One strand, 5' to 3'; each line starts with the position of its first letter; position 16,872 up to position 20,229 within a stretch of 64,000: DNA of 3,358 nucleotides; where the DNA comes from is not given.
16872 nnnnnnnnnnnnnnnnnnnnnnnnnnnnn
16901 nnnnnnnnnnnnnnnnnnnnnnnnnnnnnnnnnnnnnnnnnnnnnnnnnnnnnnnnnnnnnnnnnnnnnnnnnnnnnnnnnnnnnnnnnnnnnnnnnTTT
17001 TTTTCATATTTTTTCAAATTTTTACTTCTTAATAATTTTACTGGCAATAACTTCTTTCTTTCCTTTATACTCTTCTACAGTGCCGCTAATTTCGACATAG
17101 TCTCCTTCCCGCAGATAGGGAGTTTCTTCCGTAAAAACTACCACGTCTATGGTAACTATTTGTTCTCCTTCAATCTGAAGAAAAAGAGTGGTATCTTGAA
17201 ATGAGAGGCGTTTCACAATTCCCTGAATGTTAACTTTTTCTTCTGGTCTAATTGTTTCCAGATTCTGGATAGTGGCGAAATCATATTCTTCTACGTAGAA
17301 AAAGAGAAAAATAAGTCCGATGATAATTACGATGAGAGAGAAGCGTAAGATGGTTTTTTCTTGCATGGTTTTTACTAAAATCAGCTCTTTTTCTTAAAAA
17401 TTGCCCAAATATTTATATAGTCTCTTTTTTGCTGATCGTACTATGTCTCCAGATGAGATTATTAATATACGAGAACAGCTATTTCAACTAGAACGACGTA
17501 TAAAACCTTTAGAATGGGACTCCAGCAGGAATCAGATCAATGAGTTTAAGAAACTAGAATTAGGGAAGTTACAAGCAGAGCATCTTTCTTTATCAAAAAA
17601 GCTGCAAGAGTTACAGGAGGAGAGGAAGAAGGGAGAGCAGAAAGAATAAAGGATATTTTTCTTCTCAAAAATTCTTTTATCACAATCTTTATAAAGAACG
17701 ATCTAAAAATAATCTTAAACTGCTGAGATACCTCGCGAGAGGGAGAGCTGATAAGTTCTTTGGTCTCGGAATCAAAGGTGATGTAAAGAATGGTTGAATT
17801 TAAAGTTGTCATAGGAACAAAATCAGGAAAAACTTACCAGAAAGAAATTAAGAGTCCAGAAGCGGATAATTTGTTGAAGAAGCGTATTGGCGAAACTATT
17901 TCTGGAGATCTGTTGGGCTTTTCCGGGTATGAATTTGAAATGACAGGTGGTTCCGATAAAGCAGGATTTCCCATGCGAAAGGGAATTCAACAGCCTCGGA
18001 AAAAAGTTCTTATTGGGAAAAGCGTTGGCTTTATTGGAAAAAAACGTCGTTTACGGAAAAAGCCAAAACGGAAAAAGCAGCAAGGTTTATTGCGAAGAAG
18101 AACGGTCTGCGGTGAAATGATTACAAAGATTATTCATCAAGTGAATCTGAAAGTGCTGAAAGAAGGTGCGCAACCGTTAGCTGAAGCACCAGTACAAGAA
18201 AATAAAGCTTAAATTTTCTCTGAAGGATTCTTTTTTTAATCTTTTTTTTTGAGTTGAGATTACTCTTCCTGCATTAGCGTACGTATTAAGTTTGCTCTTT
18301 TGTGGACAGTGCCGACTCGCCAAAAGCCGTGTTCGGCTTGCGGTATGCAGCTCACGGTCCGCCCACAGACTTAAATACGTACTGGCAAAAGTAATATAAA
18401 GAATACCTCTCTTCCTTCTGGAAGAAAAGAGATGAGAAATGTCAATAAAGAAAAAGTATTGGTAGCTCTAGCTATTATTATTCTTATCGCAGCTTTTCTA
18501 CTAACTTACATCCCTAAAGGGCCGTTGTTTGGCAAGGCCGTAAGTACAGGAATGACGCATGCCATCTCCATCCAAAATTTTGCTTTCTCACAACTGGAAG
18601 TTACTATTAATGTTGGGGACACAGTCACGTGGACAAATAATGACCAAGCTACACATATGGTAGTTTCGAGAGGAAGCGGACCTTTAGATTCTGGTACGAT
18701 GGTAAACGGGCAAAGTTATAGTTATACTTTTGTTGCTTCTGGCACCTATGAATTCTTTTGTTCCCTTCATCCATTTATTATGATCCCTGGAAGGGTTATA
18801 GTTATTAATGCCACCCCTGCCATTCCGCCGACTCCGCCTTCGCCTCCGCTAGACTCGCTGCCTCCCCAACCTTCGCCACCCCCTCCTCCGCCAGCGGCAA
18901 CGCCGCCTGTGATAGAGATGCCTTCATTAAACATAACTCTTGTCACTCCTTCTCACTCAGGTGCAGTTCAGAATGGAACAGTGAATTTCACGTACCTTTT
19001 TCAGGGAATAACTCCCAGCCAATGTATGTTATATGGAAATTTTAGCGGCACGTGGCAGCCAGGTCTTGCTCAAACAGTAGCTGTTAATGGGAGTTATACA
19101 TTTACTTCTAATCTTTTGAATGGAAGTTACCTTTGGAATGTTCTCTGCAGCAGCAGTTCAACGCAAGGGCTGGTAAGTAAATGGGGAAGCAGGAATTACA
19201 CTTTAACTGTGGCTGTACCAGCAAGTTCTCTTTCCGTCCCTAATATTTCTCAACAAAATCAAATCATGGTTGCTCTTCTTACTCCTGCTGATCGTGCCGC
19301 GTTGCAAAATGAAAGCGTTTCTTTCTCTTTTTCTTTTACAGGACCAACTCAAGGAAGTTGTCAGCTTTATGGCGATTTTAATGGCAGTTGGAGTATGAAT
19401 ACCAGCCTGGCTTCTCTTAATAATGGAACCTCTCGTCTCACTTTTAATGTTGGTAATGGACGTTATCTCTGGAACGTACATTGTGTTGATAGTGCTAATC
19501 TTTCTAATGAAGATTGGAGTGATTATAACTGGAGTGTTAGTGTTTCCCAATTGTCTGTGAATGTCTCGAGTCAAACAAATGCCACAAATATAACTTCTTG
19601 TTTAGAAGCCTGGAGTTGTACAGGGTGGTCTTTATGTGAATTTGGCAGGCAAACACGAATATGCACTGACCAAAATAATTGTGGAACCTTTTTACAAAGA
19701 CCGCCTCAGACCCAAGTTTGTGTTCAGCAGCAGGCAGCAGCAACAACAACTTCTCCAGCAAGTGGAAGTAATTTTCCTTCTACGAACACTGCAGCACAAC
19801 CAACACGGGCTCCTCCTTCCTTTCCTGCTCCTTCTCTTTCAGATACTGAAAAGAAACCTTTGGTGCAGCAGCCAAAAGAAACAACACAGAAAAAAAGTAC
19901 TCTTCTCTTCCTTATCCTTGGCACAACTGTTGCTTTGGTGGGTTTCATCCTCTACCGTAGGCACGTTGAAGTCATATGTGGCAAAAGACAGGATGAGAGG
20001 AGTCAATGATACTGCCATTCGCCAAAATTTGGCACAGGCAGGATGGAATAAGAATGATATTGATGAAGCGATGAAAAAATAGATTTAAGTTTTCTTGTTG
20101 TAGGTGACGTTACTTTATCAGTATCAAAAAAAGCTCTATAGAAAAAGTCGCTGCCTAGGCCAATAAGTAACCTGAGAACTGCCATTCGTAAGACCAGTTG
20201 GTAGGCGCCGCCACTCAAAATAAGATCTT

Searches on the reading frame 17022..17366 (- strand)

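Call 3: search_protein_families(library=pfam, proteins=[window:17022-17366:-], max_evalue=0.1)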
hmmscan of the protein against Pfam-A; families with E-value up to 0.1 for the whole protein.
window:17022-17366:- (114 aa): 4 families
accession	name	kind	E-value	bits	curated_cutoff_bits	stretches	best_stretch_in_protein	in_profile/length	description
PF01336.31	tRNA_anti-codon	-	3.7e-08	33.6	27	1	45-112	1-73/75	OB-fold nucleic acid binding domain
PF16100.11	RMI2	-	0.0038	17.4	29.4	1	44-107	40-106/132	RecQ-mediated genome instability protein 2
PF04076.19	BOF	-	0.028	14.9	25.8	1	31-112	23-102/103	Bacterial OB fold (BOF) protein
PF21525.2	Nlp36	-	0.047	14.1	27.3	1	8-32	18-42/49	Neuropeptide-like peptide 36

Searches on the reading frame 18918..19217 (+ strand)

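Call 50: search_protein_families(library=pfam, proteins=[window:18918-19217:+], max_evalue=10)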
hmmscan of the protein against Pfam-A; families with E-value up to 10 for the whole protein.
seq(100 aa): 1 family
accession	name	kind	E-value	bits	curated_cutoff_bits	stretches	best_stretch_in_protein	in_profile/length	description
PF22058.2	X25_BaPul_like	-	0.12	13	27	1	43-98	15-69/87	Pullulanase X25 domain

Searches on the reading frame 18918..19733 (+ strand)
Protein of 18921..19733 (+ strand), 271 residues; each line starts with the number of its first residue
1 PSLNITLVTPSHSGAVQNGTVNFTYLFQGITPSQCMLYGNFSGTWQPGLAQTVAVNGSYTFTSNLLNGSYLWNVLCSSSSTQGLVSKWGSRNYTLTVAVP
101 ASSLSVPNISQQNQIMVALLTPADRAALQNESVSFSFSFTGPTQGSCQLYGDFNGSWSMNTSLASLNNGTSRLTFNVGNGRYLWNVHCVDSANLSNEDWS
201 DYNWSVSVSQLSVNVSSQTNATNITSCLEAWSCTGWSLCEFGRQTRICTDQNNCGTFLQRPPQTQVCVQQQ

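Call 14: find_homologous_proteins(query=window:18921-19733:+, max_evalue=0.001)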
Query seq(271 aa): 958 candidates shared short words with the query, none scored E <= 0.001.
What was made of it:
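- Tried and rejected: find_homologous_proteins with the stalk given as plain letters returned nothing, not even the protein itself (call 14).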

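Call 25: search_protein_representatives(protein=window:18918-19730:+)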
Query: 271 residues. Proteins with E-value up to 0.001 (for the whole library): 2142; up to 1e-10: 393; up to 1e-30: 27. The best 150 are listed.
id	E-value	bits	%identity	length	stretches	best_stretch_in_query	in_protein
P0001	3.3e-176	600.6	100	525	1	1-271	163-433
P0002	1.3e-77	277.4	48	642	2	4-270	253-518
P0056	1.4e-48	182.1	46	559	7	227-270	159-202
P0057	1.7e-47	178.6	47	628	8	219-269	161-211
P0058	5.7e-47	176.9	37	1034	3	5-226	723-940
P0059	1.8e-46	175.3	50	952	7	226-269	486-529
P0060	2.3e-45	171.6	48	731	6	227-269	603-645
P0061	1.1e-44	169.3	44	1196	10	219-269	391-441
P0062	7.9e-44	166.6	34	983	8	133-233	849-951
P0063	1.4e-43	165.7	50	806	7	227-269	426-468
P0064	2.1e-42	161.9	31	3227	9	20-193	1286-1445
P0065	3.3e-41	158.0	47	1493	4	202-268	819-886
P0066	1.4e-38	149.3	50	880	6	222-268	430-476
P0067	4.4e-38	147.7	43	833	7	222-268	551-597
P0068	1.6e-36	142.7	40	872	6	172-269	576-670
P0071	2.5e-34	135.4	32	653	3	8-207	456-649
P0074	3.7e-33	131.6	34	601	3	107-228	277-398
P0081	1.7e-30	122.8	48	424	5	227-268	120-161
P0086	9.9e-30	120.3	33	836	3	5-212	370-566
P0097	1.1e-26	110.3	36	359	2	41-225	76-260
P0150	4.9e-20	88.6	31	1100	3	4-218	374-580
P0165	1.3e-18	83.9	34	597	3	18-221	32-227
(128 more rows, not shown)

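Call 28: search_protein_families(library=pfam, proteins=[P0074, P0058, P0071, P0097, P0165, P0056, P0081, P0086, P0150], max_evalue=0.01)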
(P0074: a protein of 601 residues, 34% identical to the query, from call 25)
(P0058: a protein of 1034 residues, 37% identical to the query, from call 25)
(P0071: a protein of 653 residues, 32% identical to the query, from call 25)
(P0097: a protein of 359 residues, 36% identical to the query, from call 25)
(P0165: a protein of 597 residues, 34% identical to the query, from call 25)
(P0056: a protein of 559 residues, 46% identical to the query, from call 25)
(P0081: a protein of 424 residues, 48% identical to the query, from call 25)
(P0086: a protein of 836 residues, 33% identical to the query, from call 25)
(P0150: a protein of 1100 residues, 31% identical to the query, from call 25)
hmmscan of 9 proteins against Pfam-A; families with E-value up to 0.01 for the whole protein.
P0074 (601 aa): 2 families
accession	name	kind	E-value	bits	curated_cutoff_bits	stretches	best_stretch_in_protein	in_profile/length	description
PF13473.12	Cupredoxin_1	-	5.1e-07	30.1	27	1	37-140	4-104/104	Cupredoxin-like domain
PF00127.26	Copper-bind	-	2.3e-06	28.4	21.2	1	61-140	5-98/99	Copper binding proteins, plastocyanin/azurin family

P0058 (1034 aa): 0 families

P0071 (653 aa): 0 families

P0097 (359 aa): 0 families

P0165 (597 aa): 2 families
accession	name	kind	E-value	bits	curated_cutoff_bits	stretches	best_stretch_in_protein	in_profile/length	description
PF17957.7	Big_7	-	4.7e-07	30.8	24.1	2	120-191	1-66/70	Bacterial Ig domain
PF17963.7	Big_9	-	0.0036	18.6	23.6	1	242-310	16-87/89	Bacterial Ig domain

P0056 (559 aa): 1 family
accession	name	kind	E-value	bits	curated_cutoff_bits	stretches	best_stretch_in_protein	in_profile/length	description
PF07705.17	CARDB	-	5.5e-21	75.1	22.7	2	446-552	3-100/101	CARDB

P0081 (424 aa): 1 family
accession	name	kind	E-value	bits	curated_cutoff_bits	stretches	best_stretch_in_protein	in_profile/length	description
PF07705.17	CARDB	-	7.7e-13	49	22.7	1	308-418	2-100/101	CARDB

P0086 (836 aa): 0 families

P0150 (1100 aa): 5 families
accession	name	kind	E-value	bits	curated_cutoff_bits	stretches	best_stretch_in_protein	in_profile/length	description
PF18911.6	PKD_4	-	2.6e-10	40.6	27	1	893-943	32-80/85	PKD domain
PF00801.26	PKD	-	9.6e-08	32.4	23.5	1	894-937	28-72/80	PKD domain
PF07495.19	Y_Y_Y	-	2.6e-06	27.6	26.6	0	414-466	19-64/65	Y_Y_Y domain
PF16389.11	DUF4998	-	4.5e-06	26.8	29.1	1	261-358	6-105/199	Domain of unknown function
PF13599.13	Pentapeptide_4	-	4.3e-05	23.9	38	1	763-819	18-74/78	Pentapeptide repeat region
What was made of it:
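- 19254..19547 (+): Ig-like repeat R2, residues 275-372. It has 6 sequons and 2 conserved Cys. A relative's copy hits Pfam Big_7 at 4.7e-7 (call 28).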

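Call 32: find_encoding_contigs(protein=P0074, flank=6000, max_places=3)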
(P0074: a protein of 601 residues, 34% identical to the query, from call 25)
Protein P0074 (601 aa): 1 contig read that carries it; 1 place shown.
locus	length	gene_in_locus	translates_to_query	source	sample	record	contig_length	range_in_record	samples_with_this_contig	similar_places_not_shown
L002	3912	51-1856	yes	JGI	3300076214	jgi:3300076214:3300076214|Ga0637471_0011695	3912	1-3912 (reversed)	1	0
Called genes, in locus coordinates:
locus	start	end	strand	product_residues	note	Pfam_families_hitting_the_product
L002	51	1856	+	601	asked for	PF13473:Cupredoxin_1 (weak), PF00127:Copper-bind (weak)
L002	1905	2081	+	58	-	-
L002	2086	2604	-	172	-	PF09339:HTH_IclR (faint)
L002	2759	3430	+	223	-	PF00881:Nitroreductase, PF14512:TM1586_NiRdase (weak)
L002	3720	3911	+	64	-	?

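Call 66: search_protein_families(library=ncbifam, proteins=[P0081, P0165], max_evalue=0.01)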
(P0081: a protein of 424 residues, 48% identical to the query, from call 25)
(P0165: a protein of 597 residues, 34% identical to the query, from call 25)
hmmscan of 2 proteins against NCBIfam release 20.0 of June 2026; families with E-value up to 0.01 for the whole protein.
P0081 (424 aa): 0 families

P0165 (597 aa): 0 families

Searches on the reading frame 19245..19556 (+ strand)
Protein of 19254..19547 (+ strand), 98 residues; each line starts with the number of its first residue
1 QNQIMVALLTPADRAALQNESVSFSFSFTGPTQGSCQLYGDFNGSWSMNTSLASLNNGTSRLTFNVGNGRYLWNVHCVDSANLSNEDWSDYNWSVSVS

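Call 50: search_protein_families(library=pfam, proteins=[window:19254-19547:+], max_evalue=10)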
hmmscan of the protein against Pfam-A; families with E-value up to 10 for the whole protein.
seq(98 aa): 0 families

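Call 55: search_solved_structures(query=A3, max_evalue=1, show_alignments=1)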
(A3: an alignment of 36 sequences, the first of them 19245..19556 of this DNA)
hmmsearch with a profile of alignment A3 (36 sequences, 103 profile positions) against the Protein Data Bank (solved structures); distinct sequences matched with E-value up to 1: 0.
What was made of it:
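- Tried and rejected: A profile of the Ig-like repeat against PDB sequences gave no hits (call 55).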

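Call 58: predict_structure(alignment_id=A3)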
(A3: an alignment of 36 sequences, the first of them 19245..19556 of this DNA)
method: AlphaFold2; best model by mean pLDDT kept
length: 104 residues; sequences in the alignment: 36
mean_pLDDT: 94.2   pTM: 0.84
mean pLDDT of the five models: 94.2, 93.2, 92.4, 91.4, 90.7
residues with pLDDT >= 90: 94; 70-90: 6; 50-70: 4; < 50: 0
segments of 3 or more residues with pLDDT < 50: none
pLDDT, mean of each block of 10 residues (from residue 1): 80 98 97 93 96 95 96 98 94 98 87
secondary structure, 60 per line:
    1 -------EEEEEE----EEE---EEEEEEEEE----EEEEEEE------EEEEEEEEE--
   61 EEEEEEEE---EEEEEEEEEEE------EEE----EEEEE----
elements in order: E8-13 E18-20 E24-32 E37-43 E50-58 E61-68 E72-82 E89-91 E96-100
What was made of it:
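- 19254..19547 (+): AF2 pLDDT 94.2 (call 58).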

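Call 61: fold_search(model_id=the predicted structure, library=pdb)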
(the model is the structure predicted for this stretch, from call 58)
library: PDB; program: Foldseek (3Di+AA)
matches with E <= 10: 1967; with E <= 0.001: 24
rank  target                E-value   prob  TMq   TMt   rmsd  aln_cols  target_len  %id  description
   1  3r18                  4.4e-05  1.00  0.66  0.21   5.8       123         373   15  Chicken sulfite oxidase double mutant with altered activity and substrate affinity (released 2012-02-08)
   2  3hc2                  5.8e-05  1.00  0.61  0.20   6.1       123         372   15  Crystal Structure of chicken sulfite oxidase mutant Tyr 322 Phe (released 2010-06-16)
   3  3hbg                  7.2e-05  1.00  0.64  0.22   6.0       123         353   15  Structure of recombinant Chicken Liver Sulfite Oxidase mutant C185S (released 2010-04-14)
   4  8s5s                  1.0e-04  1.00  0.67  0.21   6.4       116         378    9  Crystal structure of a Sulfite dehydrogenase from Thermus thermophilus (released 2024-11-27)
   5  5k3x_A                1.4e-04  1.00  0.66  0.22   5.1       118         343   14  Crystal Structure of the sulfite dehydrogenase, SorT R78K mutant from Sinorhizobium meliloti (released 2017-05-24)
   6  2a9c_A                1.4e-04  1.00  0.66  0.22   5.7       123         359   16  Crystal structure of R138Q mutant of recombinant chicken sulfite oxidase with the bound product, sulfate, at the activ (released 2005-08-02)
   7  5k3x_B                1.4e-04  1.00  0.64  0.22   6.0       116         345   14  Crystal Structure of the sulfite dehydrogenase, SorT R78K mutant from Sinorhizobium meliloti (released 2017-05-24)
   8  3r19                  1.4e-04  1.00  0.64  0.21   6.1       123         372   16  Chicken sulfite oxidase triple mutant with altered activity and substrate affinity (released 2012-02-08)
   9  3hbp                  1.5e-04  1.00  0.64  0.20   6.0       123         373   15  The crystal structure of C185S mutant of recombinant sulfite oxidase with bound substrate, sulfite, at the active site (released 2010-04-14)
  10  2blf_A                1.5e-04  1.00  0.60  0.20   6.5       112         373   10  Sulfite dehydrogenase from Starkeya Novella (released 2005-04-28)
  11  7r80_A                1.5e-04  1.00  0.61  0.36   4.1       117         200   15  Crystal structure of C3 TCR complex with QW9-bound HLA-B*5301 (released 2022-06-29)
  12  3hbq                  1.7e-04  1.00  0.64  0.21   6.0       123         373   15  Structure of recombinant Chicken Liver Sulfite Oxidase mutant Cys 185 Ala (released 2010-04-14)
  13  4pw3_B                1.8e-04  1.00  0.66  0.21   5.0       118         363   14  Crystal structure of the sulfite dehydrogenase SorT from Sinorhizobium meliloti (released 2015-06-03)
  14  4pw3_A                1.9e-04  1.00  0.66  0.21   5.0       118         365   14  Crystal structure of the sulfite dehydrogenase SorT from Sinorhizobium meliloti (released 2015-06-03)
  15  2c9x_A                2.0e-04  1.00  0.60  0.20   6.5       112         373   10  Sulfite dehydrogenase from Starkeya Novella Y236F mutant (released 2006-08-16)
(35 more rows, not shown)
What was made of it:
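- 19254..19547 (+): Ig-like/E-set fold matches (call 61).
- Tried and rejected: Fold comparison was needed (call 61).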

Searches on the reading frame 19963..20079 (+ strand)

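Call 50: search_protein_families(library=pfam, proteins=[window:19963-20079:+], max_evalue=10)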
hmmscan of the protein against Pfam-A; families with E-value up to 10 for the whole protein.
seq(39 aa): 5 families
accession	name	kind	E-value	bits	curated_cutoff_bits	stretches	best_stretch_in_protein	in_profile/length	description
PF22448.1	RepB_primase_C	-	0.029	14.7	26.1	1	15-38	6-29/54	RepB DNA-primase C-terminal helical domain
PF04361.18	DUF494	-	0.058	13.7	22.6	1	5-38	12-43/153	Protein of unknown function (DUF494)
PF24899.1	UBA_DHX29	-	0.1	12.9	27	1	21-39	7-25/55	ATP-dependent RNA helicase DHX29, UBA domain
PF02631.22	RecX_HTH2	-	0.11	13.2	26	1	10-37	13-42/42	RecX, second three-helix domain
PF13181.12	TPR_8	-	0.14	12.8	25.7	1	20-38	4-22/34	Tetratricopeptide repeat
